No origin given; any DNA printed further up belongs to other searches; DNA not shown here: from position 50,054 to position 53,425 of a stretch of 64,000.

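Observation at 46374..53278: Unassigned ~125-150 aa Cys-containing repeat domain arrayed 5x and 3x at the C-termini of the GT-C enzymes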

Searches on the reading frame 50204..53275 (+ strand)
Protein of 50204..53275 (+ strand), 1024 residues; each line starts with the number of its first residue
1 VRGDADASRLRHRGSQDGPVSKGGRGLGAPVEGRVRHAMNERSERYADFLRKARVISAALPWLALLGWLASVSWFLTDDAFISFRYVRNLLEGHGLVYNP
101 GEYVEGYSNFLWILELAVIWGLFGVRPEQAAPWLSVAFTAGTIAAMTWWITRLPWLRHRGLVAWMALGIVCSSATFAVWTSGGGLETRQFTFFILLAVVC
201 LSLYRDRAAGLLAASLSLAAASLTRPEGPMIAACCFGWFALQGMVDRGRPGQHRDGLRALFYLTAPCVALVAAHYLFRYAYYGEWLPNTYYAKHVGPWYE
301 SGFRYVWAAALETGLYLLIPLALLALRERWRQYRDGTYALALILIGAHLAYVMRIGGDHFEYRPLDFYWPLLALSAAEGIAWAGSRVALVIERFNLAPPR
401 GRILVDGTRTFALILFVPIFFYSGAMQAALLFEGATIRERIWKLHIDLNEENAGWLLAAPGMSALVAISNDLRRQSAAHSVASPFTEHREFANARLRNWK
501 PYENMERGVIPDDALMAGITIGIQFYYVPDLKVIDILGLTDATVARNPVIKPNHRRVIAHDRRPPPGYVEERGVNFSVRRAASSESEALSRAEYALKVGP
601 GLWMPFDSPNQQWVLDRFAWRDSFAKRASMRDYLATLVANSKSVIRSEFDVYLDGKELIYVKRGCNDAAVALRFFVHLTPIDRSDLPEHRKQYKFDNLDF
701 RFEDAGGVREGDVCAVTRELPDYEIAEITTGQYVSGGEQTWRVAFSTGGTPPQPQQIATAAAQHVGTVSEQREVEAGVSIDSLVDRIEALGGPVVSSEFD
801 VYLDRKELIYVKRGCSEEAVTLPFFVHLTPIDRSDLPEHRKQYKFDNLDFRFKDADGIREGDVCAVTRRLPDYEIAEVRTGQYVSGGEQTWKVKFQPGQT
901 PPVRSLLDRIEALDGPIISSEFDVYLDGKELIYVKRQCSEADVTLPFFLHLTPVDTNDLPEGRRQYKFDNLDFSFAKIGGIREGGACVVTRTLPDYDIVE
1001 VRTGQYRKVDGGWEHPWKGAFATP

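Call 5: search_protein_families(library=pfam, proteins=[window:50204-53275:+], max_evalue=1)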
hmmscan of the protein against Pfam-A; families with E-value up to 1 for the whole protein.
window:50204-53275:+ (1024 aa): 2 families
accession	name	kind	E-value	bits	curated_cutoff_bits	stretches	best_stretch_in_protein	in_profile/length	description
PF11420.13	Subtilosin_A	-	0.0089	16.7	25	0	713-729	12-28/35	Bacteriocin subtilosin A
PF15533.11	Ntox33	-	0.15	13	28.4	0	795-812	32-49/65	Bacterial toxin 33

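Call 6: search_protein_families(library=ncbifam, proteins=[window:50204-53275:+], max_evalue=1)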
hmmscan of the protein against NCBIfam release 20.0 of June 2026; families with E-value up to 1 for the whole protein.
window:50204-53275:+ (1024 aa): 2 families
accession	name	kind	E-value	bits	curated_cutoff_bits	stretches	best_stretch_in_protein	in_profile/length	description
NF041481.1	beta_arabfuran_tase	equivalog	3.8e-05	22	1050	1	64-324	15-282/633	terminal beta-(1->2)-arabinofuranosyltransferase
NF058617.1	chaperone_FapA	equivalog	0.042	14.2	110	0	712-766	65-118/146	functional amyloid chaperone FapA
